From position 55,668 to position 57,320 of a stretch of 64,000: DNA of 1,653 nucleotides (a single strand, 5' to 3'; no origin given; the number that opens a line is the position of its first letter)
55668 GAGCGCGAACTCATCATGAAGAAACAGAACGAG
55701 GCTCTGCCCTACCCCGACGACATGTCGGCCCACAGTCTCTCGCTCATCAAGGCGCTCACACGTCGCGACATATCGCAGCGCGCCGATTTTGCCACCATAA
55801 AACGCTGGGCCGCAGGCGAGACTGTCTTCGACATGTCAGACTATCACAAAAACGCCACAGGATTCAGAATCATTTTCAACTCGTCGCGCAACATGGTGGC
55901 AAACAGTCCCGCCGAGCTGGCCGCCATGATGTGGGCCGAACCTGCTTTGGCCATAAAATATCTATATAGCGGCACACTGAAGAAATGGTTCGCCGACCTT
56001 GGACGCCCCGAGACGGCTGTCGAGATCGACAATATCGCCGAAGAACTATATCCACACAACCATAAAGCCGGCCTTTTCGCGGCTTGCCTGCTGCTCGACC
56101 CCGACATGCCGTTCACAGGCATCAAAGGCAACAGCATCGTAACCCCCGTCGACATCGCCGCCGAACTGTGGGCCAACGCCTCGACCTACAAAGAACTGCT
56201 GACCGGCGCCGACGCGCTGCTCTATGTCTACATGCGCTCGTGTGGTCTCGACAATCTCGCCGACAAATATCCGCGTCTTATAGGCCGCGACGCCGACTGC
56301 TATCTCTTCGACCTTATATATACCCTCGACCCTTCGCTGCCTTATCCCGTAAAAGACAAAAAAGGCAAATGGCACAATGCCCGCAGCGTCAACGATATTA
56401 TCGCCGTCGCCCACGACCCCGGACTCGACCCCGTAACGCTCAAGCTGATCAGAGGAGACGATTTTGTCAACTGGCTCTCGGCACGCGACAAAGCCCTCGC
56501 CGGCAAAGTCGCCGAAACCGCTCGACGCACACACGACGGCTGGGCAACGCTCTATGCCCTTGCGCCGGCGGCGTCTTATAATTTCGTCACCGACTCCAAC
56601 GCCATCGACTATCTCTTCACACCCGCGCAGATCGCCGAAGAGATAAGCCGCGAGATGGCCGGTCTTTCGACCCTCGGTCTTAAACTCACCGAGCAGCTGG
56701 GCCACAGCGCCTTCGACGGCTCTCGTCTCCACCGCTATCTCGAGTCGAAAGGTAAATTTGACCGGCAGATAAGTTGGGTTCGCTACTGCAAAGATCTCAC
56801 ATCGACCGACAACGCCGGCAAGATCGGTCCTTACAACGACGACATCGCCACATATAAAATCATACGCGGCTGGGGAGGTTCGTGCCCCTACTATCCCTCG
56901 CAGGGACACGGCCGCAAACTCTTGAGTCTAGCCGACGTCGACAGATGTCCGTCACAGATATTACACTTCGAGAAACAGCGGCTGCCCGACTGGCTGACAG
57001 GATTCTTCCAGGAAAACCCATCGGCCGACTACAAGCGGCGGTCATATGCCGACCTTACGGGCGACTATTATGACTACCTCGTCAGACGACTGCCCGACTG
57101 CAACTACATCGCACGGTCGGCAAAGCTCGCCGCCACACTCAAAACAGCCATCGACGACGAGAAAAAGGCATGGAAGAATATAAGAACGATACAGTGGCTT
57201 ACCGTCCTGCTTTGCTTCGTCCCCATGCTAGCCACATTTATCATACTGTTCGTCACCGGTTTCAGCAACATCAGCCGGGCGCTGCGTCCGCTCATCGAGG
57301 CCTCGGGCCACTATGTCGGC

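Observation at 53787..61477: Candidate undescribed three-gene system: multi-zinc-ribbon protein + membrane Ser/Thr kinase + zinc-ribbon-4xAAA+ remodeler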

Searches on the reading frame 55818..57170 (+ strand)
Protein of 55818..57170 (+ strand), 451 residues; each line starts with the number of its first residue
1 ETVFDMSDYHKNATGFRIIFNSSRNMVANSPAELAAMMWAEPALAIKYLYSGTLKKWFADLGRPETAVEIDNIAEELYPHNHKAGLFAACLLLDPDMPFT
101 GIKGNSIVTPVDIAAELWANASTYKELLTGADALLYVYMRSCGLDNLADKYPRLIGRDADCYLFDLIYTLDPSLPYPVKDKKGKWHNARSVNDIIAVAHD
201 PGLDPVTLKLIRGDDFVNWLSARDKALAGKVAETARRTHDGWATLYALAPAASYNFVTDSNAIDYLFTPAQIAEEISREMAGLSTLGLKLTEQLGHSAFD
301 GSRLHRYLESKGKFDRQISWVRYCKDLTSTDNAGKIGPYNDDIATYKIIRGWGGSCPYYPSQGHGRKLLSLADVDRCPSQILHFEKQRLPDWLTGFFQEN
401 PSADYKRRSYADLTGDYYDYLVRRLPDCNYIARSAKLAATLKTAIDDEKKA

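Call 27: find_related_loci(query=A2, collection=genome_contigs, flank=10000)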
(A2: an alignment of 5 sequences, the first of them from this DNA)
Query A2 (451 aa) in genome_contigs; peptide patterns used: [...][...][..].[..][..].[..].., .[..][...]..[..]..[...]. (x = any residue, [..] = any of these).
116 stretches matched a pattern; 94 encode a relative of the query (tblastn E <= 1e-3); the best 80 are kept; 77 distinct loci.
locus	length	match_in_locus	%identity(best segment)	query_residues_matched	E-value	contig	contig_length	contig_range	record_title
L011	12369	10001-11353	85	1-451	0e+0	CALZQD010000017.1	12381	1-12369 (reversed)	MAG: uncultured Bacteroidales bacterium isolate SRR5240748_bin.20_metaWRAP_v1.3_MAG genome assembly, contig: ERZ9450819.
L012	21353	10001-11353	87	1-451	0e+0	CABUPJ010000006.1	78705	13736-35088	MAG TPA_asm: uncultured Porphyromonadaceae bacterium isolate MGYG-HGUT-04213 genome assembly, contig: GUT_GENOME259797_6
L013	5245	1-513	87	281-451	4e-100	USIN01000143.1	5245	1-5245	uncultured Bacteroidales bacterium isolate UMGS1748 genome assembly, contig: NODE_8523_length_5245_cov_2.646050, whole g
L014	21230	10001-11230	38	16-407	2e-78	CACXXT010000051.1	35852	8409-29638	MAG: uncultured Bacteroidales bacterium isolate RUG11694 genome assembly, contig: RUG11694_asm_51, whole genome shotgun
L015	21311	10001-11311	37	1-421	3e-78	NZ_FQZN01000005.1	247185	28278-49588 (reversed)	Bacteroides stercorirosoris strain DSM 26884, whole genome shotgun sequence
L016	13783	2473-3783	36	1-421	1e-77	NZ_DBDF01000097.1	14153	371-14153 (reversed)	MAG: Bacteroides sp. UBA939 UBA939_contig_9086, whole genome shotgun sequence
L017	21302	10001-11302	35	1-421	4e-77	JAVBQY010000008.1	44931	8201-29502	MAG: Bacteroidales bacterium isolate EPI_MAG_00179 c_000003368443, whole genome shotgun sequence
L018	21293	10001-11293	34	1-423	8e-76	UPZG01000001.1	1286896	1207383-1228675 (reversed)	uncultured Porphyromonadaceae bacterium isolate UMGS48 genome assembly, contig: NODE_1_length_1286896_cov_21.862678, who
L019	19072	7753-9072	36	1-423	7e-76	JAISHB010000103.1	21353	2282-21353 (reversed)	MAG: Prevotellaceae bacterium isolate Hm464_bin154 k119_1675961, whole genome shotgun sequence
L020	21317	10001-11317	35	1-423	1e-75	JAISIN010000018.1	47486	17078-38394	MAG: Prevotellaceae bacterium isolate Hm464_bin62 k119_2077191, whole genome shotgun sequence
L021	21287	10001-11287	34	1-421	2e-75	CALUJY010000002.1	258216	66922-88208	MAG: uncultured Barnesiella sp. isolate BRZ_AF__bin112 genome assembly, contig: BRZ_AF__NODE_46_length_258216_cov_27.328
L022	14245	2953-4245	36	18-431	2e-75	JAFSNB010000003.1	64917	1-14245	MAG: Bacteroidaceae bacterium isolate RGIG3292 Goat_Reticulum-4__c586, whole genome shotgun sequence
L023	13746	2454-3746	35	10-425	2e-75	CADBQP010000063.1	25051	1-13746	MAG: uncultured Bacteroidales bacterium isolate RUG14221 genome assembly, contig: RUG14221_asm_63, whole genome shotgun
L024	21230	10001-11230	37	15-407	4e-75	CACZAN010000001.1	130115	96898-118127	MAG: uncultured Bacteroidales bacterium isolate RUG12444 genome assembly, contig: RUG12444_asm_1, whole genome shotgun s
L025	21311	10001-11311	36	1-421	2e-73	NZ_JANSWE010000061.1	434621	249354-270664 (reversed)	Bacteroides cellulosilyticus DSM 14838 contig_61, whole genome shotgun sequence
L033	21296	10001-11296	33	1-432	3e-65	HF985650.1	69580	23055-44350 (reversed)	Bacteroides sp. CAG:927 genomic scaffold, scf44, whole genome shotgun sequence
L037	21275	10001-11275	31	12-421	2e-62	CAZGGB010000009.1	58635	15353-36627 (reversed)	MAG TPA_asm: uncultured Sangeribacter sp. isolate SRP199465_co2_730 genome assembly, contig: NODE_976_length_58635_cov_1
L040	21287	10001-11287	30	9-423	4e-61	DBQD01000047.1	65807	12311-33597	MAG TPA_asm: Proteiniphilum sp. UBA1403 UBA1403_contig_7744, whole genome shotgun sequence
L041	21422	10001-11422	32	16-451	6e-61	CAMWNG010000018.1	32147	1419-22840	MAG TPA_asm: uncultured Bacteroidales bacterium isolate SRR14411243_bin.4_metawrap_v1.3_MAG genome assembly, contig: NOD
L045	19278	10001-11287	32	16-421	3e-58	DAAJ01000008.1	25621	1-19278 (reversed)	MAG TPA_asm: Bacteroidales bacterium GP2 GP2_922, whole genome shotgun sequence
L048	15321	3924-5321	32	11-433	2e-56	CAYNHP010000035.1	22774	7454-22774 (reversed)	MAG TPA_asm: uncultured Bacteroides sp. isolate SRP199465_co2_431 genome assembly, contig: NODE_6332_length_22774_cov_70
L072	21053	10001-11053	30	16-451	2e-35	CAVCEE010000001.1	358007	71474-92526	bacterium isolate G02640-L1_cleanbin_000010 genome assembly, contig: Spades_G02640-L1_contig_1, whole genome shotgun seq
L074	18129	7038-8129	31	1-451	6e-35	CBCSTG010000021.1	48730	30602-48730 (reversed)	MAG TPA_asm: uncultured Bacteroidales bacterium isolate SRR20550280_concoct_58 genome assembly, contig: ERZ24911526.742,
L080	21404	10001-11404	28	14-444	4e-51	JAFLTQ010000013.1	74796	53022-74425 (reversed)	MAG: Muribaculaceae bacterium isolate HAN057 Seq13, whole genome shotgun sequence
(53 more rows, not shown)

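Call 50: search_protein_families(library=pfam, proteins=[L048:1158-2741:+, L033:3462-4331:+, L045:16200-17438:+, L080:12597-13532:+, L041:17282-18094:+, L074:4272-4919:+, L072:6749-7513:+, L040:19340-19957:+, L037:18171-19214:+], max_evalue=0.01)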
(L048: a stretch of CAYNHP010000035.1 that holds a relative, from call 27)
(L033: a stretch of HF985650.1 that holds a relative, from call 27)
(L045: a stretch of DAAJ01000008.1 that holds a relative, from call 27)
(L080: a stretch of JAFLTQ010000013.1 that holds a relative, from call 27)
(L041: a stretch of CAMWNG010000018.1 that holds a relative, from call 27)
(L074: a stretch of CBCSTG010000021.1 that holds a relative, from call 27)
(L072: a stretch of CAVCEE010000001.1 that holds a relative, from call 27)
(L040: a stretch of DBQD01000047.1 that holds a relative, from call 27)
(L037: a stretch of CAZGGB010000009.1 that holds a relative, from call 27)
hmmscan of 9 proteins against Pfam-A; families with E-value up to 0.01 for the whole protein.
L048:1158-2741:+ (528 aa): 0 families

L033:3462-4331:+ (290 aa): 1 family
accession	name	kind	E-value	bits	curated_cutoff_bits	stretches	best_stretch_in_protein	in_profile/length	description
PF08238.18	Sel1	-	7e-10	39.5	30.7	1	41-67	6-32/36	Sel1 repeat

L045:16200-17438:+ (413 aa): 0 families

L080:12597-13532:+ (312 aa): 0 families

L041:17282-18094:+ (271 aa): 0 families

L074:4272-4919:+ (216 aa): 1 family
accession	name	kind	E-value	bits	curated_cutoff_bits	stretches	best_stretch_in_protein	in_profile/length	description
PF09234.15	DUF1963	-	7.2e-25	89.1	23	1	22-209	1-210/216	Domain of unknown function (DUF1963)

L072:6749-7513:+ (255 aa): 1 family
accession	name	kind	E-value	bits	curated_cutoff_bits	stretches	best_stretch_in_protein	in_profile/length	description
PF23302.1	HTH_DNAJC9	-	0.0022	18.6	27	0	129-157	28-56/69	DNAJC9 HTH domain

L040:19340-19957:+ (206 aa): 3 families
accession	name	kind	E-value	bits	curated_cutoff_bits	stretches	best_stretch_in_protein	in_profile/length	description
PF09346.15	SMI1_KNR4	-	3.4e-06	28.1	25.4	1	19-136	1-124/125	SMI1 / KNR4 family (SUKH-1)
PF14567.11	SUKH_5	-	4.4e-05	23.7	27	1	14-136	16-138/142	SMI1-KNR4 cell-wall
PF14568.11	SUKH_6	-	0.00043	21.2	27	1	39-108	14-87/119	SMI1-KNR4 cell-wall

L037:18171-19214:+ (348 aa): 0 families

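Call 51: find_related_loci(query=A2, collection=viral_contigs, flank=10000)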
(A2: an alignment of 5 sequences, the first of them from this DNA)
Query A2 (451 aa) in viral_contigs; peptide patterns used: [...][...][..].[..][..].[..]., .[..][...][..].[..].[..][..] (x = any residue, [..] = any of these).
30 stretches matched a pattern, but none encodes a relative of the query by tblastn (E <= 1e-3).

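Call 58: search_solved_structures(query=A1, max_evalue=10)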
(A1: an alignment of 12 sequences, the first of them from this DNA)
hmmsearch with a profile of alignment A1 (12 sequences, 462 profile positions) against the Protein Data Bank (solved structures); distinct sequences matched with E-value up to 10: 1.
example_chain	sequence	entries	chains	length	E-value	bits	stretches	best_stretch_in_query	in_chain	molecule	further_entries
1px8_A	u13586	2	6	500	0.16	14.1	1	366-455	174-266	Beta-xylosidase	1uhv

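Call 66: search_protein_families(library=pfam, alignment_id=A6, max_evalue=0.00001)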
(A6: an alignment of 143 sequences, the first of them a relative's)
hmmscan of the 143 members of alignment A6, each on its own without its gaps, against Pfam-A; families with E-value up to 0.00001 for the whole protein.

A. member 1, L015:17737-19386:+ (550 aa): 1 family
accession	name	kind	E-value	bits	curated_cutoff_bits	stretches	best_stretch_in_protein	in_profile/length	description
PF13424.12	TPR_12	-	5.4e-09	36.5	30.1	0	149-217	5-75/77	Tetratricopeptide repeat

B. families by the number of members that match (of 143 scanned): 122 families (the first 25 are shown)
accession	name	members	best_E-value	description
PF09234.15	DUF1963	5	1.2e-27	Domain of unknown function (DUF1963)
PF05547.17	Peptidase_M6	4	3.6e-22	Immune inhibitor A peptidase M6, catalytic domain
PF12833.13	HTH_18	4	6.5e-20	Helix-turn-helix domain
PF08238.18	Sel1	4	6.1e-15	Sel1 repeat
PF00165.29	HTH_AraC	4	1.1e-10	Bacterial regulatory helix-turn-helix proteins, AraC family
PF04204.22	HTS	2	6.8e-133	Homoserine O-succinyltransferase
PF01136.24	Peptidase_U32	2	3.9e-78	Peptidase family U32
PF01071.24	GARS_A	2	3.2e-66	Phosphoribosylglycinamide synthetase, ATP-grasp (A) domain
PF01855.24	POR_N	2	3.6e-45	Pyruvate flavodoxin/ferredoxin oxidoreductase, thiamine diP-bdg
PF14126.11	DUF4293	2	2.7e-40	Domain of unknown function (DUF4293)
PF13568.12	OMP_b-brl_2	2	8.5e-38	Outer membrane protein beta-barrel domain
PF14717.12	DUF4465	2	3.2e-36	Domain of unknown function (DUF4465)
PF17147.9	PFOR_II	2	1.1e-24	Pyruvate:ferredoxin oxidoreductase core domain II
PF00072.30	Response_reg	2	8.4e-21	Response regulator receiver domain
PF12392.13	DUF3656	2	7.9e-18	Collagenase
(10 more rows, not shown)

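Call 67: search_protein_families(library=padloc, alignment_id=A6, max_evalue=0.00001)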
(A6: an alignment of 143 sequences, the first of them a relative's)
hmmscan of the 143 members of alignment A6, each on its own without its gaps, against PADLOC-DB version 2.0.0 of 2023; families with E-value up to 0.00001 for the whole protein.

A. member 1, L015:17737-19386:+ (550 aa): 0 families

B. families by the number of members that match (of 143 scanned): 17 families
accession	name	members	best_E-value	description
PDLC03859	LmuB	2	2.3e-10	-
PDLC04135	mad3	1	4.2e-34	mads_3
PDLC02903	pVip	1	2e-14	Viperins not associated with kinases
PDLC02904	pVip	1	7.9e-14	Viperins associated with kinases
PDLC04134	mad2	1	1e-13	mads_2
PDLC04140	mad8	1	4e-11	mads_8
PDLC03865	LmuB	1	1.9e-10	-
PDLC03863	LmuB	1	2.3e-08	-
PDLC03839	LeoA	1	9e-07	-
PDLC00519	JetC1|JetC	1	9.7e-07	DUF3584 domain; MukB-like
PDLC02980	AriA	1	1.4e-06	-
PDLC02914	ATPase-Toprim_I-B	1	1.4e-06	-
PDLC04164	AriA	1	1.7e-06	-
PDLC00582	JetC3|JetC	1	2.6e-06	DUF3584 domain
PDLC00518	JetC1|JetC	1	4.3e-06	DUF3584 domain; MukB-like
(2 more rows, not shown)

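Call 87: search_protein_families(library=pfam, alignment_id=A1, max_evalue=1)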
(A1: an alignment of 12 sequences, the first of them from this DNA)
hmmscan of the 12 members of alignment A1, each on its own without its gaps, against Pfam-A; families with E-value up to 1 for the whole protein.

A. member 1, seq(451 aa): 0 families

B. families by the number of members that match (of 12 scanned): 7 families
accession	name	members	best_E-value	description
PF12643.12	MazG-like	1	0.012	MazG-like family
PF21739.2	DUF6866_N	1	0.013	Family of unknown function (DUF6866) N-terminal domain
PF13494.11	DUF4119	1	0.028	Domain of unknown function, B. Theta Gene description (DUF4119)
PF19126.5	DUF5810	1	0.051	Family of unknown function (DUF5810)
PF23181.1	bHLH_INO4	1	0.059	INO4 bHLH domain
PF16293.11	zf-C2H2_9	1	0.13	C2H2 type zinc-finger (1 copy)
PF20852.2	nsP3_ZBD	1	0.21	Non-structural protein 3, zinc-binding domain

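Call 100: search_dna_similar(query=window:55818-57170:+, collection=plasmids, mode=protein, max_rows=5)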
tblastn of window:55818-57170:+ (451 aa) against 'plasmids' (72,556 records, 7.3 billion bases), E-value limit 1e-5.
No match.

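Call 101: search_dna_similar(query=window:55818-57170:+, collection=phages, mode=protein, max_rows=5)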
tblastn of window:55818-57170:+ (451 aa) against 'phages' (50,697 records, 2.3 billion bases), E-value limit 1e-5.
No match.
